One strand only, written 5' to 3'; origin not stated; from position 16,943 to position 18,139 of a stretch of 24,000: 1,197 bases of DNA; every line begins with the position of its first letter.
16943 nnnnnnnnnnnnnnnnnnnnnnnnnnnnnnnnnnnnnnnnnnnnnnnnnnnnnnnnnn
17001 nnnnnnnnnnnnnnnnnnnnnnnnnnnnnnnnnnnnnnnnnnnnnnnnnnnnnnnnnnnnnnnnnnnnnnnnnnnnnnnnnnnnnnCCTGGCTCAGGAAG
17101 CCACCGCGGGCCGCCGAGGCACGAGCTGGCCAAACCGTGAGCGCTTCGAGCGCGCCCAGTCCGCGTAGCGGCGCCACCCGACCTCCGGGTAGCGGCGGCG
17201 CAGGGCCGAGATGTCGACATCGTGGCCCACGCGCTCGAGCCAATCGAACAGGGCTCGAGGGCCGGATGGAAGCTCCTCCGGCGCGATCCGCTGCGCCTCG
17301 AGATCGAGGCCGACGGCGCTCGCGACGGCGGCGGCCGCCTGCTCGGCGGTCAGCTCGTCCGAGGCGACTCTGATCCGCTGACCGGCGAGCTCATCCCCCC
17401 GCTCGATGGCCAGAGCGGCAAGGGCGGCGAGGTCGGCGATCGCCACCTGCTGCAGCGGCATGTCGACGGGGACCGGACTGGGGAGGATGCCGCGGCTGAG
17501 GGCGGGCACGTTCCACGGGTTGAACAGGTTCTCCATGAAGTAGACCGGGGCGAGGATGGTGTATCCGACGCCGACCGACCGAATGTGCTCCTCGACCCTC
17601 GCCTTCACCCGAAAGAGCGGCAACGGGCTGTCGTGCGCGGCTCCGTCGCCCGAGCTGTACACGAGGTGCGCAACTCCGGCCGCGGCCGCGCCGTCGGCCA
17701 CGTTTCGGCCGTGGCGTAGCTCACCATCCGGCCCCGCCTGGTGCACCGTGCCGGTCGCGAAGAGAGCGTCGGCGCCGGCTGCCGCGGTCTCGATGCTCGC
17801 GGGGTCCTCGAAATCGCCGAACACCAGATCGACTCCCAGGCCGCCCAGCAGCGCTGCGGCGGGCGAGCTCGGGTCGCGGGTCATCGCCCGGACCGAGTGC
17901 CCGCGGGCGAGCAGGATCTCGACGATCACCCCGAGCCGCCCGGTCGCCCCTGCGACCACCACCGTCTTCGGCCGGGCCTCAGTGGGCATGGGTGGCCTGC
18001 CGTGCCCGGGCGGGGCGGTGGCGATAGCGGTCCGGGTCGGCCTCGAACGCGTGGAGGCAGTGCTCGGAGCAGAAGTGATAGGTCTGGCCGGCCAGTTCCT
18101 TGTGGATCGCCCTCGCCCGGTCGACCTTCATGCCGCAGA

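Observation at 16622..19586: CsoR-operated divergent operon with no CopA/CopZ: permease-YHS fusion + NmrA-like protein + Cys-motif membrane protein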

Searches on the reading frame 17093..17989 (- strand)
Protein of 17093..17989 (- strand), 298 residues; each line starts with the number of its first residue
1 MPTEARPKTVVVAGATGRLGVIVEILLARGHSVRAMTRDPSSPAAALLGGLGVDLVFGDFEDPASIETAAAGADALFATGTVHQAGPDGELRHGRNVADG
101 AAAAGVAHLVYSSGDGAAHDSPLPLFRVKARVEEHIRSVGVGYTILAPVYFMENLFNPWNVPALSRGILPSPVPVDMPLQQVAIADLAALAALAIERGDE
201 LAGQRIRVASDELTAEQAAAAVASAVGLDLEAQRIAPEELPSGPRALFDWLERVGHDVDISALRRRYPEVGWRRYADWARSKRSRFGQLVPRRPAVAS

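Call 3: search_protein_families(library=pfam, proteins=[window:17093-17989:-], max_evalue=0.01)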
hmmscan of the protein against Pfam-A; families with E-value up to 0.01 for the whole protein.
window:17093-17989:- (298 aa): 3 families
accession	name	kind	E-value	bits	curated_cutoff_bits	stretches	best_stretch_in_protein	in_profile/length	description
PF05368.20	NmrA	-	5.6e-41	141.5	27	1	8-239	3-247/298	NmrA-like family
PF13460.12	NAD_binding_10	-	8.2e-21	75.1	27.2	1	14-153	1-148/184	NAD(P)H-binding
PF01370.27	Epimerase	-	0.00015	21.7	20.9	1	10-84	1-79/240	NAD dependent epimerase/dehydratase family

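Call 4: search_protein_families(library=ncbifam, proteins=[window:17093-17989:-], max_evalue=0.01)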
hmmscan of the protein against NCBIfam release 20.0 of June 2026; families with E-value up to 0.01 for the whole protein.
window:17093-17989:- (298 aa): 9 families
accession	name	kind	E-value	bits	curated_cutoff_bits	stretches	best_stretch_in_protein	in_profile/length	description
TIGR03466.1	HpnA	hypoth_equivalog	1.3e-12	47.2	367.65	1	9-115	2-114/327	hopanoid-associated sugar epimerase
NF052578.1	StrlDmthSdmBMthl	equivalog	6.9e-10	39.2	600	1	9-82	2-74/328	sterol demethylase protein SdmB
NF004520.0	PRK05865.1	equivalog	1.7e-08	32.8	1509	1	10-223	3-199/854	sugar epimerase family protein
NF042422.1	oxyalk_red_OleD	equivalog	2.1e-08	33.9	580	1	10-124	3-120/329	2-alkyl-3-oxoalkanoate reductase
NF042423.1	oxyalk_red_Shew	equivalog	0.00015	21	580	1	7-113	8-117/331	2-alkyl-3-oxoalkanoate reductase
NF058621.1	DiazavRedAvaA7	equivalog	0.00041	20.1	400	1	10-74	3-64/304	3-diazoavenalumate denitrifying reductase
TIGR03649.1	ergot_EASG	subfamily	0.00083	18.9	256.4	1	98-240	91-229/287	ergot alkaloid biosynthesis protein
TIGR04180.1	EDH_00030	hypoth_equivalog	0.0025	16.9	475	0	10-77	1-75/297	NAD-dependent 4,6-dehydratase LegB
NF041293.1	G6PDh_Azf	equivalog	0.0039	16.6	400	1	8-117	3-118/252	NAD-dependent glucose-6-phosphate dehydrogenase Azf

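Call 63: find_homologous_proteins(query=window:17093-17989:-, max_evalue=1e-20)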
Query window:17093-17989:- (298 aa): 433 proteins with E <= 1e-20 among 8000 candidates; the best 120 are listed.
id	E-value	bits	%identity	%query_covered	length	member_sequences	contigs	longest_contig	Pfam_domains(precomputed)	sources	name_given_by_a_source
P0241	5.0e-186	635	99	100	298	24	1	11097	PF05368.20,PF13460.13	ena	-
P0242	9.7e-129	447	71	97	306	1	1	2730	PF05368.20,PF13460.13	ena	-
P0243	1.5e-124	433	69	95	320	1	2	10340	PF05368.20,PF13460.13,PF01370.28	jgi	jgi:uncharacterized protein YbjT (DUF2867 family)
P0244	1.2e-123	430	68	97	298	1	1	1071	PF05368.20,PF01073.26,PF13460.13,PF01370.28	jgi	jgi:uncharacterized protein YbjT (DUF2867 family)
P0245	9.8e-123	427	66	99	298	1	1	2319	PF05368.20,PF13460.13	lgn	-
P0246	3.5e-122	425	66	100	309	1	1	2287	PF05368.20,PF13460.13,PF01370.28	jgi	-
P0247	5.4e-122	425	66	99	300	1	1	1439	PF05368.20,PF13460.13,PF01370.28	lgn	-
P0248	2.4e-120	419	68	97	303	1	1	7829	PF05368.20,PF13460.13,PF01370.28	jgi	jgi:uncharacterized protein YbjT (DUF2867 family)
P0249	3.0e-120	419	66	100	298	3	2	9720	PF05368.20,PF13460.13,PF01370.28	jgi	jgi:uncharacterized protein YbjT (DUF2867 family)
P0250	1.2e-119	417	67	98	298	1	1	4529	PF05368.20,PF13460.13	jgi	jgi:uncharacterized protein YbjT (DUF2867 family)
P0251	3.8e-119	415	66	99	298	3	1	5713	PF05368.20,PF13460.13,PF01370.28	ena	-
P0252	1.2e-118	414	65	98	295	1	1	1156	PF05368.20,PF13460.13,PF01370.28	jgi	jgi:uncharacterized protein YbjT (DUF2867 family)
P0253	4.5e-118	412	66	95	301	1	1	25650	PF05368.20,PF13460.13,PF01370.28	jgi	jgi:uncharacterized protein YbjT (DUF2867 family)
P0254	4.9e-118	412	65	98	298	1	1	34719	PF05368.20,PF13460.13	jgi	jgi:uncharacterized protein YbjT (DUF2867 family)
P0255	7.9e-117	408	67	95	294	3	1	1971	PF05368.20,PF13460.13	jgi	jgi:uncharacterized protein YbjT (DUF2867 family)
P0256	8.9e-117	408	65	98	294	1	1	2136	PF05368.20,PF13460.13,PF01370.28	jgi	jgi:uncharacterized protein YbjT (DUF2867 family)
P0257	1.2e-116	407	64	100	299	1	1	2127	PF05368.20,PF13460.13,PF01370.28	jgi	jgi:uncharacterized protein YbjT (DUF2867 family)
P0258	2.0e-116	407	63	100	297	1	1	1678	PF05368.20,PF13460.13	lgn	-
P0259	2.4e-116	406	64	98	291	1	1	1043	PF05368.20,PF13460.13,PF01370.28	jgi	jgi:uncharacterized protein YbjT (DUF2867 family)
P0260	3.5e-116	406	64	100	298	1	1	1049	PF05368.20,PF13460.13,PF01370.28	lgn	-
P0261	4.8e-116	405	67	95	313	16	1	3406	PF05368.20,PF13460.13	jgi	jgi:uncharacterized protein YbjT (DUF2867 family)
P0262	7.0e-116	405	64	100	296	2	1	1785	PF05368.20,PF13460.13,PF01370.28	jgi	-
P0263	1.1e-115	404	66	98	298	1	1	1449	PF05368.20,PF13460.13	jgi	jgi:uncharacterized protein YbjT (DUF2867 family)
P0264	1.3e-115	404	63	100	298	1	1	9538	PF05368.20,PF13460.13,PF01370.28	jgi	jgi:uncharacterized protein YbjT (DUF2867 family)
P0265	1.3e-115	404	67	95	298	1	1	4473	PF05368.20,PF13460.13,PF01370.28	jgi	jgi:uncharacterized protein YbjT (DUF2867 family)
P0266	1.7e-115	403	64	100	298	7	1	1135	PF05368.20,PF13460.13,PF01370.28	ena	-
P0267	2.1e-115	403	65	98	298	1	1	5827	PF05368.20,PF13460.13,PF01370.28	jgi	jgi:uncharacterized protein YbjT (DUF2867 family)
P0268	2.4e-115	403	65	96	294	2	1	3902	PF05368.20,PF13460.13,PF01370.28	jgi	jgi:uncharacterized protein YbjT (DUF2867 family)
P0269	2.9e-115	403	63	100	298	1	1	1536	PF05368.20,PF13460.13,PF01370.28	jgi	jgi:uncharacterized protein YbjT (DUF2867 family)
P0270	3.3e-115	403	65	98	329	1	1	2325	PF05368.20,PF13460.13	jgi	jgi:uncharacterized protein YbjT (DUF2867 family)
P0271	4.9e-115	402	64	97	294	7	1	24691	PF05368.20,PF13460.13,PF01370.28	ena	-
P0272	5.0e-115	402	66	96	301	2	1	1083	PF05368.20,PF13460.13,PF01370.28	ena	-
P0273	5.6e-115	402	65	98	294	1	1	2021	PF05368.20,PF13460.13,PF01370.28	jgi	jgi:uncharacterized protein YbjT (DUF2867 family)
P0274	1.1e-114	401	66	96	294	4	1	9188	PF05368.20,PF13460.13,PF01370.28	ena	-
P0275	1.2e-114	401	62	100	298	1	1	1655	PF05368.20,PF13460.13,PF01370.28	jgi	jgi:uncharacterized protein YbjT (DUF2867 family)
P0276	1.4e-114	400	65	97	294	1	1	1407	PF05368.20,PF13460.13,PF01370.28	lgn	-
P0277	1.6e-114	400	65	97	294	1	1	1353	PF05368.20,PF13460.13,PF01370.28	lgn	-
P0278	1.6e-114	400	65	97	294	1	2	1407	PF05368.20,PF13460.13,PF01370.28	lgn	-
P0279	2.4e-114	400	64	98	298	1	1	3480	PF05368.20,PF01073.26,PF13460.13,PF01370.28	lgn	-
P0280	3.3e-114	399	65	98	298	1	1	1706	PF05368.20,PF13460.13,PF01370.28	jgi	jgi:uncharacterized protein YbjT (DUF2867 family)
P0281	3.4e-114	399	62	100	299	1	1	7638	PF05368.20,PF13460.13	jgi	jgi:uncharacterized protein YbjT (DUF2867 family)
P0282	4.7e-114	399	64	100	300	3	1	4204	PF05368.20,PF13460.13,PF01370.28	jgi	jgi:uncharacterized protein YbjT (DUF2867 family)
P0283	4.8e-114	399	60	99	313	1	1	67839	PF05368.20,PF13460.13,PF01370.28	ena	-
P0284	6.1e-114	398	64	98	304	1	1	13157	PF05368.20,PF13460.13,PF01370.28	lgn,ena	-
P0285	7.8e-114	398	64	97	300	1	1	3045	PF05368.20,PF01073.26,PF13460.13,PF01370.28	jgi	jgi:uncharacterized protein YbjT (DUF2867 family)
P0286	9.2e-114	398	65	98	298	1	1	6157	PF05368.20,PF13460.13,PF01370.28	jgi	jgi:uncharacterized protein YbjT (DUF2867 family)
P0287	1.4e-113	397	66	96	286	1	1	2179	PF05368.20,PF13460.13,PF01370.28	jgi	jgi:uncharacterized protein YbjT (DUF2867 family)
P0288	1.7e-113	397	63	98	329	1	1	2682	PF05368.20,PF13460.13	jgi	jgi:uncharacterized protein YbjT (DUF2867 family)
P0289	1.8e-113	397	62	100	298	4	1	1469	PF05368.20,PF13460.13,PF01370.28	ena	-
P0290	1.9e-113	397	64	96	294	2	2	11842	PF05368.20,PF13460.13,PF01370.28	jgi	jgi:uncharacterized protein YbjT (DUF2867 family)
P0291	3.1e-113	396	65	97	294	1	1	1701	PF05368.20,PF13460.13,PF01370.28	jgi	jgi:uncharacterized protein YbjT (DUF2867 family)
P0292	3.7e-113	396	64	98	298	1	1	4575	PF05368.20,PF13460.13,PF01370.28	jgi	jgi:uncharacterized protein YbjT (DUF2867 family)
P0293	6.6e-113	395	66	99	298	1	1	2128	PF05368.20,PF13460.13,PF01370.28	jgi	jgi:uncharacterized protein YbjT (DUF2867 family)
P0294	6.6e-113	395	64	98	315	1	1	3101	PF05368.20,PF13460.13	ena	-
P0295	9.0e-113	395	64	98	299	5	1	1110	PF05368.20,PF13460.13,PF01370.28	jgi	jgi:uncharacterized protein YbjT (DUF2867 family)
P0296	9.5e-113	394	68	93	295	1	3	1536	PF05368.20,PF13460.13,PF01370.28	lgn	-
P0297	1.1e-112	394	65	97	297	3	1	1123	PF05368.20,PF13460.13,PF01370.28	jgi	jgi:uncharacterized protein YbjT (DUF2867 family)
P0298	1.4e-112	394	64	97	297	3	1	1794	PF05368.20,PF13460.13,PF01370.28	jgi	jgi:uncharacterized protein YbjT (DUF2867 family)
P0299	2.0e-112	393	62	100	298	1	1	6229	PF05368.20,PF13460.13,PF01370.28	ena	-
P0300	2.4e-112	393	62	100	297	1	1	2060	PF05368.20,PF13460.13,PF01370.28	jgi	jgi:uncharacterized protein YbjT (DUF2867 family)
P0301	2.5e-112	393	64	96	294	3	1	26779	PF05368.20,PF13460.13,PF01370.28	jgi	jgi:uncharacterized protein YbjT (DUF2867 family)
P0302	2.8e-112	393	66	94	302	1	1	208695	PF05368.20,PF13460.13,PF01370.28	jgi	jgi:uncharacterized protein YbjT (DUF2867 family)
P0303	3.0e-112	393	62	97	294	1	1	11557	PF05368.20,PF13460.13,PF01370.28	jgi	jgi:uncharacterized protein YbjT (DUF2867 family)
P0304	4.0e-112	392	64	98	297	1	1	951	PF05368.20,PF13460.13,PF01370.28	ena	-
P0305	4.4e-112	392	62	100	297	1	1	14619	PF05368.20,PF13460.13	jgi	jgi:uncharacterized protein YbjT (DUF2867 family)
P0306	4.9e-112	392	63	97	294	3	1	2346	PF05368.20,PF13460.13,PF01370.28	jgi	jgi:uncharacterized protein YbjT (DUF2867 family)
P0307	5.6e-112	392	66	94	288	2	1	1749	PF05368.20,PF13460.13,PF01370.28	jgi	jgi:uncharacterized protein YbjT (DUF2867 family)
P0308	6.2e-112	392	65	95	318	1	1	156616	PF05368.20,PF13460.13,PF01370.28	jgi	jgi:uncharacterized protein YbjT (DUF2867 family)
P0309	1.1e-111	391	63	98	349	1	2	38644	PF05368.20,PF13460.13,PF01370.28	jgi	jgi:uncharacterized protein YbjT (DUF2867 family)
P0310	1.2e-111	391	62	99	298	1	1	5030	PF05368.20,PF13460.13,PF01370.28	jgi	jgi:uncharacterized protein YbjT (DUF2867 family)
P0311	2.1e-111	390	65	96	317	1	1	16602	PF05368.20,PF13460.13,PF01370.28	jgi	jgi:uncharacterized protein YbjT (DUF2867 family)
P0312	2.1e-111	390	63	100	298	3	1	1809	PF05368.20,PF13460.13,PF01370.28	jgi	jgi:uncharacterized protein YbjT (DUF2867 family)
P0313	2.3e-111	390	64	98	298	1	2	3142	PF05368.20,PF13460.13,PF01370.28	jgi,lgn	jgi:uncharacterized protein YbjT (DUF2867 family)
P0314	2.3e-111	390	62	100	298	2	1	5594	PF05368.20,PF13460.13,PF01370.28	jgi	jgi:uncharacterized protein YbjT (DUF2867 family)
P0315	2.4e-111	390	64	97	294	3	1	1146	PF05368.20,PF13460.13,PF01370.28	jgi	jgi:uncharacterized protein YbjT (DUF2867 family)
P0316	2.8e-111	390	62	97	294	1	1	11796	PF05368.20,PF13460.13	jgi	jgi:uncharacterized protein YbjT (DUF2867 family)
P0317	3.6e-111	389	62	100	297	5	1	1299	PF05368.20,PF13460.13,PF01370.28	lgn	-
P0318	7.7e-111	388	62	100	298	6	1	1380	PF05368.20,PF13460.13,PF01370.28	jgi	-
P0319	7.8e-111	388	64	97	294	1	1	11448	PF05368.20,PF13460.13,PF01370.28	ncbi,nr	ncbi:MAG TPA: NmrA family NAD(P)-binding protein [Solirubrobacteraceae bacterium]|nr:NmrA family NAD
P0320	1.0e-110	388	62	99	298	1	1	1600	PF05368.20,PF13460.13,PF01370.28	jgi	jgi:uncharacterized protein YbjT (DUF2867 family)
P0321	1.0e-110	388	63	98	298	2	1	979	PF05368.20,PF13460.13,PF01370.28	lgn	-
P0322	1.4e-110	387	63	96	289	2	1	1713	PF05368.20,PF13460.13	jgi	jgi:uncharacterized protein YbjT (DUF2867 family)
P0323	1.5e-110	387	63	99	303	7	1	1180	PF05368.20,PF13460.13,PF01370.28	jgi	jgi:uncharacterized protein YbjT (DUF2867 family)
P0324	1.5e-110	387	61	100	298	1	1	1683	PF05368.20,PF13460.13,PF01370.28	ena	-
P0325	1.6e-110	387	61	98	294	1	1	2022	PF05368.20,PF13460.13,PF01370.28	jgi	jgi:uncharacterized protein YbjT (DUF2867 family)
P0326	1.8e-110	387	61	100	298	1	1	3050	PF05368.20,PF13460.13,PF01370.28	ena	-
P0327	1.8e-110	387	62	98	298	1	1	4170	PF05368.20,PF13460.13,PF01370.28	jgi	jgi:uncharacterized protein YbjT (DUF2867 family)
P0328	2.0e-110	387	66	92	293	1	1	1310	PF05368.20,PF13460.13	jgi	jgi:uncharacterized protein YbjT (DUF2867 family)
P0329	1.2e-109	384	64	96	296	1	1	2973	PF05368.20,PF13460.13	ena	-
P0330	1.2e-109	384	63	97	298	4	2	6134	PF05368.20,PF13460.13,PF01370.28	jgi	jgi:uncharacterized protein YbjT (DUF2867 family)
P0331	1.3e-109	384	63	97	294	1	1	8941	PF05368.20,PF13460.13,PF01370.28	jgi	jgi:uncharacterized protein YbjT (DUF2867 family)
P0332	1.6e-109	384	62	99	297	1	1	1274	PF05368.20,PF13460.13,PF01370.28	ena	-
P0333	1.7e-109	384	62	100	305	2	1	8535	PF05368.20,PF13460.13,PF01370.28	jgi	jgi:uncharacterized protein YbjT (DUF2867 family)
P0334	2.0e-109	384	63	95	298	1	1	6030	PF05368.20,PF13460.13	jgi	jgi:uncharacterized protein YbjT (DUF2867 family)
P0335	2.0e-109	384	64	98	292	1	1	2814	PF05368.20,PF13460.13,PF01370.28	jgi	jgi:uncharacterized protein YbjT (DUF2867 family)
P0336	2.7e-109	383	61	100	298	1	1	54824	PF05368.20,PF13460.13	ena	-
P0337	3.3e-109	383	64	96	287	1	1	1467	PF05368.20,PF13460.13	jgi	jgi:uncharacterized protein YbjT (DUF2867 family)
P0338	5.0e-109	382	63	100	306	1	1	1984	PF05368.20,PF13460.13,PF01370.28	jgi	jgi:uncharacterized protein YbjT (DUF2867 family)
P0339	5.8e-109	382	62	100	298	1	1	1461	PF05368.20,PF13460.13,PF01370.28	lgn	-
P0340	6.7e-109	382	63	99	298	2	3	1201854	PF05368.20,PF13460.13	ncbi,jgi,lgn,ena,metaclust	metaclust:\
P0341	9.4e-109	381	63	95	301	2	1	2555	PF05368.20,PF13460.13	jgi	jgi:uncharacterized protein YbjT (DUF2867 family)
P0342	1.1e-108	381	61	99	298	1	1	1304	PF05368.20,PF13460.13,PF01370.28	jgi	jgi:uncharacterized protein YbjT (DUF2867 family)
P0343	1.3e-108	381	64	99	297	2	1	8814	PF05368.20,PF13460.13,PF01370.28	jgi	jgi:uncharacterized protein YbjT (DUF2867 family)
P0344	1.4e-108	381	62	99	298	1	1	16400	PF05368.20,PF13460.13,PF01370.28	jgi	jgi:uncharacterized protein YbjT (DUF2867 family)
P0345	1.4e-108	381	61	97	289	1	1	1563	PF05368.20,PF13460.13,PF01370.28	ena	-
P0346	1.6e-108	381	63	97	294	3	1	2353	PF05368.20,PF13460.13,PF01370.28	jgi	jgi:uncharacterized protein YbjT (DUF2867 family)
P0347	2.5e-108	380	61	99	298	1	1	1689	PF05368.20,PF13460.13,PF01370.28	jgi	jgi:uncharacterized protein YbjT (DUF2867 family)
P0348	3.6e-108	379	62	98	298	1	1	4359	PF05368.20,PF13460.13,PF01370.28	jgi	jgi:uncharacterized protein YbjT (DUF2867 family)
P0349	4.3e-108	379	62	100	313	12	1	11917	PF05368.20,PF13460.13,PF01370.28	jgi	jgi:uncharacterized protein YbjT (DUF2867 family)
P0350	5.7e-108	379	62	98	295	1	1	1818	PF05368.20,PF13460.13,PF01370.28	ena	-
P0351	7.5e-108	378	64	95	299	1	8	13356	PF05368.20,PF13460.13,PF01370.28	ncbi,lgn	-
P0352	8.1e-108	378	63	95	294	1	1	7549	PF05368.20,PF13460.13,PF01370.28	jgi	jgi:uncharacterized protein YbjT (DUF2867 family)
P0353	1.2e-107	378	61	97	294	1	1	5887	PF05368.20,PF13460.13,PF01370.28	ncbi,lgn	-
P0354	1.7e-107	377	62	96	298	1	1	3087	PF05368.20,PF13460.13,PF01370.28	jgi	jgi:uncharacterized protein YbjT (DUF2867 family)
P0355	2.3e-107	377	61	99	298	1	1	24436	PF05368.20,PF13460.13,PF01370.28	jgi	jgi:uncharacterized protein YbjT (DUF2867 family)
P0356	2.3e-107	377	60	99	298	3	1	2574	PF05368.20,PF13460.13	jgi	jgi:uncharacterized protein YbjT (DUF2867 family)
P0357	3.4e-107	376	63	97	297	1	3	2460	PF05368.20,PF13460.13,PF01370.28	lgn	-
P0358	3.7e-107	376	61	100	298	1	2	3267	PF05368.20,PF13460.13,PF01370.28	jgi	jgi:uncharacterized protein YbjT (DUF2867 family)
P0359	6.9e-107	375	61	97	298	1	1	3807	PF05368.20,PF13460.13,PF01370.28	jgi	jgi:uncharacterized protein YbjT (DUF2867 family)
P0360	8.5e-107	375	62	98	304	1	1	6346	PF05368.20,PF13460.13,PF01370.28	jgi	jgi:uncharacterized protein YbjT (DUF2867 family)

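Call 64: find_encoding_contigs(protein=P0243, flank=4000, max_places=2)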
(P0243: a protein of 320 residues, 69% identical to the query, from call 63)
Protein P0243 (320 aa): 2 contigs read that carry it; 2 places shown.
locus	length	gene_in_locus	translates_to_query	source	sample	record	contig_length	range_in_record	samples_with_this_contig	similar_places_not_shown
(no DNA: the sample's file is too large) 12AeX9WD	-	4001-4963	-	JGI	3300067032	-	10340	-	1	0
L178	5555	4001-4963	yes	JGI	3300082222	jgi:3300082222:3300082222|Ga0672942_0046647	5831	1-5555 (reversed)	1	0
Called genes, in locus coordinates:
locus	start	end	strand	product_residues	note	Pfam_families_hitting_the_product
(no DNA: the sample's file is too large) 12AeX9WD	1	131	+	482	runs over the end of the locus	PF01425:Amidase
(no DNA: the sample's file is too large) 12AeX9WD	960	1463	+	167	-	PF01928:CYTH (weak)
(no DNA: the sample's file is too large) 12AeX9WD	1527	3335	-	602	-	PF17963:Big_9, PF17892:Cadherin_5 (weak), PF17963:Big_9, PF00353:HemolysinCabind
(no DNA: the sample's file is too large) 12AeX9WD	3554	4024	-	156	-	PF14342:DUF4396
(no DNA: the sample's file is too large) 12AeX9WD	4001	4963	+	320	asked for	PF05368:NmrA, PF01370:Epimerase (weak), PF13460:NAD_binding_10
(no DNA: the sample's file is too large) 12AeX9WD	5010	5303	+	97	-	-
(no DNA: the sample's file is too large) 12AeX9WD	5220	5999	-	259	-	PF13489:Methyltransf_23, PF13847:Methyltransf_31 (faint), PF08241:Methyltransf_11, PF08242:Methyltransf_12, PF13649:Methyltransf_25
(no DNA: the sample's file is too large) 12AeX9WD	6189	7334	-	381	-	PF07366:SnoaL, PF12680:SnoaL_2, PF01209:Ubie_methyltran, PF13489:Methyltransf_23, PF08241:Methyltransf_11, PF08242:Methyltransf_12, PF13649:Methyltransf_25, PF13847:Methyltransf_31, +1 more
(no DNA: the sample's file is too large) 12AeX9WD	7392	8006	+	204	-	PF00440:TetR_N, PF13977:TetR_C_6, PF17940:TetR_C_31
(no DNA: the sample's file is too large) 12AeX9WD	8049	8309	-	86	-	?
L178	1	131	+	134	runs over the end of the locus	?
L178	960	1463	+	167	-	PF01928:CYTH (weak)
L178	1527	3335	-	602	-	PF17963:Big_9, PF17892:Cadherin_5 (weak), PF17963:Big_9, PF00353:HemolysinCabind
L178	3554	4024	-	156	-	PF14342:DUF4396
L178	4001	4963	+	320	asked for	PF05368:NmrA, PF01370:Epimerase (weak), PF13460:NAD_binding_10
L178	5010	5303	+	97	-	-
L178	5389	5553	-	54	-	?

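Call 65: find_encoding_contigs(protein=P0253, flank=4000, max_places=1)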
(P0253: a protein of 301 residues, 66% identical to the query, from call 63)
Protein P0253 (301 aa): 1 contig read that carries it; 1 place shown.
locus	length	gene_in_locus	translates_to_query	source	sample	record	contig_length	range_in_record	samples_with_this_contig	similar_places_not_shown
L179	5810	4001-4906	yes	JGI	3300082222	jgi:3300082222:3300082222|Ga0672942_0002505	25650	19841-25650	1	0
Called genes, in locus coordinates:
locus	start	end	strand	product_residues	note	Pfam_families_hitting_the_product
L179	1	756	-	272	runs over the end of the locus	PF03935:SKN1_KRE6_Sbg1 (faint), PF00722:Glyco_hydro_16, PF26113:GH16_XgeA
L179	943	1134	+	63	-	PF12728:HTH_17, PF13411:MerR_1, PF00376:MerR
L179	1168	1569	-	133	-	-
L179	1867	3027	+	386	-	PF00999:Na_H_Exchanger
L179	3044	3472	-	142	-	PF06803:DUF1232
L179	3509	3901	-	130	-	PF14342:DUF4396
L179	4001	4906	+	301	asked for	PF01370:Epimerase, PF05368:NmrA, PF13460:NAD_binding_10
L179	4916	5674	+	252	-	PF00561:Abhydrolase_1 (weak)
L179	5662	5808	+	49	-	?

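Call 66: find_encoding_contigs(protein=P0254, flank=4000, max_places=1)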
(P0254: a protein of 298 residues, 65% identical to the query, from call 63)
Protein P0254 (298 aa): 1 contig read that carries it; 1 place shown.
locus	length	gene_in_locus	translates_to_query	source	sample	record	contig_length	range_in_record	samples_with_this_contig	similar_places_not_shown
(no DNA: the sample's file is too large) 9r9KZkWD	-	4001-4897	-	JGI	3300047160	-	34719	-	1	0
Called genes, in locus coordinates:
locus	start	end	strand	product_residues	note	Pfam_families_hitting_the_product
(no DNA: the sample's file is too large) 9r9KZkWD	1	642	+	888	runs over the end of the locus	-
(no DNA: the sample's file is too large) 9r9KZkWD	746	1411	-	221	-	PF11139:SfLAP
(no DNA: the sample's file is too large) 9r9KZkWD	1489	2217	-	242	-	PF01738:DLH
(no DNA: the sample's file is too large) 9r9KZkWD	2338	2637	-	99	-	PF02583:Trns_repr_metal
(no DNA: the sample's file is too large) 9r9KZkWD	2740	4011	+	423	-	PF03773:ArsP_1, PF04945:YHS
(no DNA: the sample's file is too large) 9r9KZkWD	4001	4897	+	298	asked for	PF05368:NmrA, PF13460:NAD_binding_10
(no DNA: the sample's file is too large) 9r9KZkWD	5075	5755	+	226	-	-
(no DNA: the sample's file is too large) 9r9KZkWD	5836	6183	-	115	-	PF25213:HVO_A0261_N (weak), PF12840:HTH_20, PF01022:HTH_5, PF12802:MarR_2 (weak)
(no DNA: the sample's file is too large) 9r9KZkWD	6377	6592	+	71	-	-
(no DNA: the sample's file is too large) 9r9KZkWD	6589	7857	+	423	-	?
